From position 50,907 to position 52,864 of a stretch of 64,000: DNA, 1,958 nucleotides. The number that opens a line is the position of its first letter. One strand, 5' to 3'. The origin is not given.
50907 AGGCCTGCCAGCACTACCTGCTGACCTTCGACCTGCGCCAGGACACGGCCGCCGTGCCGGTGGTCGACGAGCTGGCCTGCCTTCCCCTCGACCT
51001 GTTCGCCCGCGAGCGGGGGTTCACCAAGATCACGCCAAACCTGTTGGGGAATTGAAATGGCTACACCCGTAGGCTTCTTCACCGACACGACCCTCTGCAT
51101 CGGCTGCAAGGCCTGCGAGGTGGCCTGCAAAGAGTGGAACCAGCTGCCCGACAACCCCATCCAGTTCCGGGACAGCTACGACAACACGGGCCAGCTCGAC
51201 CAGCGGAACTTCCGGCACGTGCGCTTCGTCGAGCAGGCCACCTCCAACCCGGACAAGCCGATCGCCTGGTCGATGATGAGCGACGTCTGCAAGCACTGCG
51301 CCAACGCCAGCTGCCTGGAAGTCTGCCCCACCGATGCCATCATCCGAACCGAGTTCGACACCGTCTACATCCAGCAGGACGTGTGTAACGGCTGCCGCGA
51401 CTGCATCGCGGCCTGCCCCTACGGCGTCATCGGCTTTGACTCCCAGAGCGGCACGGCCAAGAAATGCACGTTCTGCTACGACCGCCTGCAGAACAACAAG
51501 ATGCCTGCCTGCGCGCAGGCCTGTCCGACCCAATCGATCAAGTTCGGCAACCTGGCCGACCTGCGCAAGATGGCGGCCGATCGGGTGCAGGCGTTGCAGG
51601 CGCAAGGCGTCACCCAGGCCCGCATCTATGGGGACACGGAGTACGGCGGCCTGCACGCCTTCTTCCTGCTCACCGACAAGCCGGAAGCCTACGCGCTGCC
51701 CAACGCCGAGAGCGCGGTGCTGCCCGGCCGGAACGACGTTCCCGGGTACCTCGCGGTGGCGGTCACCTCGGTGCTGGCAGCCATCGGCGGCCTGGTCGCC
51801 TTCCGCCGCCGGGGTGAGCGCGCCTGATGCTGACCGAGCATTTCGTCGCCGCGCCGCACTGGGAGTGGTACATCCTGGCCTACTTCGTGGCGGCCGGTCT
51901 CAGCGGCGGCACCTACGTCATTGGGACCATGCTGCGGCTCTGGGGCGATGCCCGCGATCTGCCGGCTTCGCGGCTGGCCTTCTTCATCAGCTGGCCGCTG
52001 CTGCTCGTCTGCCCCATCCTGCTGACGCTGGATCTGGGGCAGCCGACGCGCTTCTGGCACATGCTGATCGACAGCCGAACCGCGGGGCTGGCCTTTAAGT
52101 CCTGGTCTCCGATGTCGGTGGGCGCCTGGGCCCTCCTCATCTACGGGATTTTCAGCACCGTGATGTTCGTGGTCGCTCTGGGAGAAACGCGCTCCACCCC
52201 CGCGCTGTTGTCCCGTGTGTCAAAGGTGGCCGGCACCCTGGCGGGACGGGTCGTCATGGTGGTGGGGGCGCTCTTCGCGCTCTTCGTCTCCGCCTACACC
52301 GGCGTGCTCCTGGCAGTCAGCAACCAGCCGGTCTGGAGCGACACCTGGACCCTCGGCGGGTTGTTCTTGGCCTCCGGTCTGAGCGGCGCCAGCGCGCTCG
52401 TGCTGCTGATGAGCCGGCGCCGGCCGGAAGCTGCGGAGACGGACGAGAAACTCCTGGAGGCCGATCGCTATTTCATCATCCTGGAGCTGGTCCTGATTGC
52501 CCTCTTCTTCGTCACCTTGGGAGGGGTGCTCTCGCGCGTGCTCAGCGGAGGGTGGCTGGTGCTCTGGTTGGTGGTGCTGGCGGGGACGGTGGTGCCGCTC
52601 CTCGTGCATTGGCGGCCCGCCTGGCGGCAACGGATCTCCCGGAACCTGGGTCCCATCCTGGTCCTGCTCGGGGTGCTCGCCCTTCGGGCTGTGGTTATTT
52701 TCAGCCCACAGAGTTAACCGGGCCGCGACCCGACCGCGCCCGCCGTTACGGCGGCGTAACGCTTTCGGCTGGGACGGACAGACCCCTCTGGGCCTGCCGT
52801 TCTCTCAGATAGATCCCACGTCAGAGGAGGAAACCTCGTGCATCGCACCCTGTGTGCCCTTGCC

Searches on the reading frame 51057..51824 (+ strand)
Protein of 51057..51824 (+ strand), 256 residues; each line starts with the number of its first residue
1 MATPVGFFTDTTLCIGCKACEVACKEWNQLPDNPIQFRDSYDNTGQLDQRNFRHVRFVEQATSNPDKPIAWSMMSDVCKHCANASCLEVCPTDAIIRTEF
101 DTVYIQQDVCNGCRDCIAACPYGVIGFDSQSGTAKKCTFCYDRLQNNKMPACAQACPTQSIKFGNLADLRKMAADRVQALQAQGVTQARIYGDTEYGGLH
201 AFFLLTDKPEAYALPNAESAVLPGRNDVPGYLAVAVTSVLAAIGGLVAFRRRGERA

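Call 4: search_protein_families(library=ncbifam, proteins=[window:51057-51824:+])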
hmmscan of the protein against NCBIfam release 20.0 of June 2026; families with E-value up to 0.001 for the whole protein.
window:51057-51824:+ (256 aa): 44 families (the best 25 are shown)
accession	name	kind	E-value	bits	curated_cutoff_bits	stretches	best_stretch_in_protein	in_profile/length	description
TIGR01582.1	FDH-beta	equivalog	1e-47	162.6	334.7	1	3-217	20-236/283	formate dehydrogenase subunit beta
NF045715.1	sulf_resp_HmcB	equivalog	8.2e-39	133.5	420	1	5-205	37-235/307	sulfate respiration complex iron-sulfur protein HmcB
TIGR02951.1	DMSO_dmsB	equivalog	3.8e-38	131.1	214.1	1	5-171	2-158/161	DMSO/selenate family reductase complex B subunit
NF008134.0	PRK10882.1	equivalog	2.2e-37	128.9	263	1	4-191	38-252/329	hydrogenase 2 operon protein HybA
TIGR03149.1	cyt_nit_nrfC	equivalog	6.1e-30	104.2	377.6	1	6-174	40-192/225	cytochrome c nitrite reductase Fe-S protein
TIGR03478.1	DMSO_red_II_bet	subfamily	1e-27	97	480.7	1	73-169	126-223/321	DMSO reductase family type II enzyme, iron-sulfur subunit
NF041715.1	arsenate_red_ArrB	equivalog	2.2e-25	89.5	450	2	6-130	4-109/233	arsenate respiratory reductase iron-sulfur subunit ArrB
NF045797.1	DsrO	equivalog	4.2e-25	88.5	200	1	49-177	74-213/235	sulfate reduction electron transfer complex DsrMKJOP subunit DsrO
NF011569.0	PRK14993.1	equivalog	4e-23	82.1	416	1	8-178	47-200/244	tetrathionate reductase subunit TtrB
NF042979.1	EthbenzDh_ebdB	equivalog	4.4e-22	78.4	740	1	59-172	135-248/354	ethylbenzene dehydrogenase subunit beta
TIGR01660.1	narH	equivalog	1.4e-21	76.5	524.05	1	74-163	179-269/492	nitrate reductase subunit beta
NF038355.1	FDH3_beta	equivalog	1.1e-19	71.1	240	1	6-140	4-121/180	formate dehydrogenase FDH3 subunit beta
NF009408.0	PRK12769.1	equivalog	4.4e-19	68.1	1003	1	9-184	7-165/659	formate-dependent uric acid utilization protein AegA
NF041782.1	mnquin_red_QrcC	equivalog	6.7e-18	65.2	400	1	8-127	4-118/239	menaquinone reductase iron-sulfur cluster-binding subunit QrcC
NF009451.0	PRK12809.1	equivalog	8.5e-18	64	1154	1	10-178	8-151/639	formate-dependent uric acid utilization protein YgfT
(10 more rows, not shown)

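Call 36: find_encoding_contigs(protein=window:51057-51824:+, flank=10000, max_places=6)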
Protein window:51057-51824:+ (256 aa): 7 contigs read that carry it; 6 places shown.
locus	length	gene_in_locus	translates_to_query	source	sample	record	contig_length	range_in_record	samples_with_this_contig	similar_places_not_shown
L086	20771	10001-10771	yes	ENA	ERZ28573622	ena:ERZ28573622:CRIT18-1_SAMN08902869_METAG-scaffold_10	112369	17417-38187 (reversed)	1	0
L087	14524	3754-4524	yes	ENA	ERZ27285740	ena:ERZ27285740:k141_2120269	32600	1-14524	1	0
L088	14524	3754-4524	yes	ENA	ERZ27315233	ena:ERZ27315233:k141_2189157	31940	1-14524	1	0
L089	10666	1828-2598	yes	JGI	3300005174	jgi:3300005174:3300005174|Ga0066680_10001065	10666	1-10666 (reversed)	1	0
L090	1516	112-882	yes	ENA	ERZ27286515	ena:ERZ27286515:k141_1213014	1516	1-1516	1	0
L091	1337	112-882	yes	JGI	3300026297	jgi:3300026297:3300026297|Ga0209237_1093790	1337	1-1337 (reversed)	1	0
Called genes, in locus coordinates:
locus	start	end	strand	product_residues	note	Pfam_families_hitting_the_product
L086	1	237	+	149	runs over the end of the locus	-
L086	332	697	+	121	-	PF02033:RBFA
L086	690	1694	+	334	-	PF01368:DHH, PF02272:DHHA1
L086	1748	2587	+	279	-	PF01509:TruB_N, PF16198:TruB_C_2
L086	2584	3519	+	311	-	PF06574:FAD_syn, PF01687:Flavokinase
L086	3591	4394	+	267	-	PF00781:DAGK_cat, PF19279:YegS_C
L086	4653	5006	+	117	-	PF08734:GYD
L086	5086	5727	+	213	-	PF00702:Hydrolase, PF12710:HAD (weak), PF13419:HAD_2, PF13242:Hydrolase_like (faint)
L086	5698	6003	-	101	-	PF20058:DUF6457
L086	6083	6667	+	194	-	PF04879:Molybdop_Fe4S4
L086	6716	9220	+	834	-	PF00384:Molybdopterin, PF01568:Molydop_binding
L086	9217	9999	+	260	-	PF24859:FdhE_central (weak), PF24860:FdhE_C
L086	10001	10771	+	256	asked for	PF00037:Fer4 (faint), PF12797:Fer4_2 (faint), PF13237:Fer4_10 (faint), PF12838:Fer4_7, PF13247:Fer4_11, PF12838:Fer4_7 (weak), PF25160:LdpA_Fe-S-bd (weak), PF12837:Fer4_6 (weak), +3 more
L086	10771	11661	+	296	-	PF03916:NrfD, PF14589:NrfD_2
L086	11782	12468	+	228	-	-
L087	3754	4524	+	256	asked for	PF00037:Fer4 (faint), PF12797:Fer4_2 (faint), PF13237:Fer4_10 (faint), PF12838:Fer4_7, PF13247:Fer4_11, PF12838:Fer4_7 (weak), PF25160:LdpA_Fe-S-bd (weak), PF12837:Fer4_6 (weak), +3 more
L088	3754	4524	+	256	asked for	PF00037:Fer4 (faint), PF12797:Fer4_2 (faint), PF13237:Fer4_10 (faint), PF12838:Fer4_7, PF13247:Fer4_11, PF12838:Fer4_7 (weak), PF25160:LdpA_Fe-S-bd (weak), PF12837:Fer4_6 (weak), +3 more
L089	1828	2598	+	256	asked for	PF00037:Fer4 (faint), PF12797:Fer4_2 (faint), PF13237:Fer4_10 (faint), PF12838:Fer4_7, PF13247:Fer4_11, PF12838:Fer4_7 (weak), PF25160:LdpA_Fe-S-bd (weak), PF12837:Fer4_6 (weak), +3 more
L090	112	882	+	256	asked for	PF00037:Fer4 (faint), PF12797:Fer4_2 (faint), PF13237:Fer4_10 (faint), PF12838:Fer4_7, PF13247:Fer4_11, PF12838:Fer4_7 (weak), PF25160:LdpA_Fe-S-bd (weak), PF12837:Fer4_6 (weak), +3 more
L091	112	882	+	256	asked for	PF00037:Fer4 (faint), PF12797:Fer4_2 (faint), PF13237:Fer4_10 (faint), PF12838:Fer4_7, PF13247:Fer4_11, PF12838:Fer4_7 (weak), PF25160:LdpA_Fe-S-bd (weak), PF12837:Fer4_6 (weak), +3 more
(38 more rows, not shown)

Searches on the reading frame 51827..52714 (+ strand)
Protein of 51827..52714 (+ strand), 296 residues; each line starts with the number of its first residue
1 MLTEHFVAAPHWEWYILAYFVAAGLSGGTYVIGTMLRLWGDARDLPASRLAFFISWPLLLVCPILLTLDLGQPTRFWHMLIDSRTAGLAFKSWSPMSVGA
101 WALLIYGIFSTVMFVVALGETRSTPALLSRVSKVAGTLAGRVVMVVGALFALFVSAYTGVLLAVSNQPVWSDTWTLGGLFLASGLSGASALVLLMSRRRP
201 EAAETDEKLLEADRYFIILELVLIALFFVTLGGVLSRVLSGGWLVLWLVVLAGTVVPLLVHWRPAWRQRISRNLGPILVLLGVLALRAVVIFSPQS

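Call 4: search_protein_families(library=ncbifam, proteins=[window:51827-52714:+])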
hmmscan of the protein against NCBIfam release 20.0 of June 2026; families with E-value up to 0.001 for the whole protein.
window:51827-52714:+ (296 aa): 2 families
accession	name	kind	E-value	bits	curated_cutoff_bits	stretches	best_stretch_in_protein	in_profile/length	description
TIGR03148.1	cyt_nit_nrfD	equivalog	6.9e-13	48.6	347.6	1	12-295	10-312/316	cytochrome c nitrite reductase subunit NrfD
NF011568.0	PRK14992.1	equivalog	8.1e-08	32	314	1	12-241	19-222/341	tetrathionate reductase subunit TtrC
